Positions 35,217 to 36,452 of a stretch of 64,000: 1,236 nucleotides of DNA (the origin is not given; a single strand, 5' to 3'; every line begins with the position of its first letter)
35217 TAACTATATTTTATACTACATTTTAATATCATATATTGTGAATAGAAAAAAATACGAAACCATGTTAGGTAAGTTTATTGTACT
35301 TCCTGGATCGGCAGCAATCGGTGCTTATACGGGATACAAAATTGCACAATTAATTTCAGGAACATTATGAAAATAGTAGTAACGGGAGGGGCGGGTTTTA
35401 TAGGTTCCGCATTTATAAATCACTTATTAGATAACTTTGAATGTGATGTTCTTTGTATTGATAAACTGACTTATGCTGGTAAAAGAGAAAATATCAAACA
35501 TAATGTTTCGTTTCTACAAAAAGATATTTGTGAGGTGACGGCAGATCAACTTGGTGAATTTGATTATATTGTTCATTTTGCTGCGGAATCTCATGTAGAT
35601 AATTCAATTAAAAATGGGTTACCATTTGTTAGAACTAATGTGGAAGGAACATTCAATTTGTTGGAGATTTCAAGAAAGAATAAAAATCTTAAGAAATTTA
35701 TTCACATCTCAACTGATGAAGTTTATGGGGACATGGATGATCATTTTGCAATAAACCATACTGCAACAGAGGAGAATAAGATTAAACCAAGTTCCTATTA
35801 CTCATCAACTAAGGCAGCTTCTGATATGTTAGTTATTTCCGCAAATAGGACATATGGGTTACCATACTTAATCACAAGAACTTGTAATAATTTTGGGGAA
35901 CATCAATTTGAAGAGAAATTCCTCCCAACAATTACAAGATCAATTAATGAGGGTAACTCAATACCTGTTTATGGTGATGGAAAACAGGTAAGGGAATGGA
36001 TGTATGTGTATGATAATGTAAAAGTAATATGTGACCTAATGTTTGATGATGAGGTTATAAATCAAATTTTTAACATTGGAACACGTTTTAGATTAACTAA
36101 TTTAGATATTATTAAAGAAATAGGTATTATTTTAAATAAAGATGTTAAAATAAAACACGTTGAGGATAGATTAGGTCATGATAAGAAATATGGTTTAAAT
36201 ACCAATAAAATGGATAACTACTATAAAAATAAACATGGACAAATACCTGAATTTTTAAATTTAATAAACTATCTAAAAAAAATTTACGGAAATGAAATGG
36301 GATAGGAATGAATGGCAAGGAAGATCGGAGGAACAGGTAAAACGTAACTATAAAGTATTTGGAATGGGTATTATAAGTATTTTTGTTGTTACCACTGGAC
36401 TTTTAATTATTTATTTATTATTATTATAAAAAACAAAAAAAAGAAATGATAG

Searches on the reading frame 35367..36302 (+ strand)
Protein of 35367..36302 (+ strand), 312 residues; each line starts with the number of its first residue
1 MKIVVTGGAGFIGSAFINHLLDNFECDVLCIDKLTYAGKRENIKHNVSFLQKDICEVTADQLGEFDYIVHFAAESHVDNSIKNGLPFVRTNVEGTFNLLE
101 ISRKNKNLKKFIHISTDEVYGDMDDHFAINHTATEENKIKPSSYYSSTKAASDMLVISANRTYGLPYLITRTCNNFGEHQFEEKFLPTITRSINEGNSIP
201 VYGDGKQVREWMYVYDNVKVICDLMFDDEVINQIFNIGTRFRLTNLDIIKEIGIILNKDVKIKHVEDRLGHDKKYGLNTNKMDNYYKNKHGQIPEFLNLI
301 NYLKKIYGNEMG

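Call 11: search_protein_families(library=pfam, proteins=[window:35367-36302:+], max_evalue=0.001)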
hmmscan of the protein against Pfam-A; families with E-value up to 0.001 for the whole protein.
window:35367-36302:+ (312 aa): 6 families
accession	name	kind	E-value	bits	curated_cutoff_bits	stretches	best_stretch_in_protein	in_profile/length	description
PF01370.27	Epimerase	-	1.5e-56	192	20.9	1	3-238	1-240/240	NAD dependent epimerase/dehydratase family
PF16363.11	GDP_Man_Dehyd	-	2.1e-49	169.2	27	1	5-270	2-301/332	GDP-mannose 4,6 dehydratase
PF01073.25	3Beta_HSD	-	1.4e-21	77.2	22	1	4-218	1-221/280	3-beta hydroxysteroid dehydrogenase/isomerase family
PF07993.18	NAD_binding_4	-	4.2e-18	65.9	20.1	1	63-173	87-205/258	Male sterility protein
PF02719.21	Polysacc_synt_2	-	2.8e-14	53.4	20.2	1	3-118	1-130/293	Polysaccharide biosynthesis protein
PF04321.23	RmlD_sub_bind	-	2.4e-12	47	27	1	1-208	1-180/287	RmlD substrate binding domain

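Call 60: search_protein_families(library=phrogs, proteins=[window:35367-36302:+], max_evalue=0.01)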
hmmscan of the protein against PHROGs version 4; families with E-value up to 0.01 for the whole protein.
window:35367-36302:+ (312 aa): 1 family
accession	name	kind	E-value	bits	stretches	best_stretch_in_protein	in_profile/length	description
phrog_540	-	DNA, RNA and nucleotide metabolism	6.3e-75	253.9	1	1-289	293-580/715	nucleotide-sugar epimerase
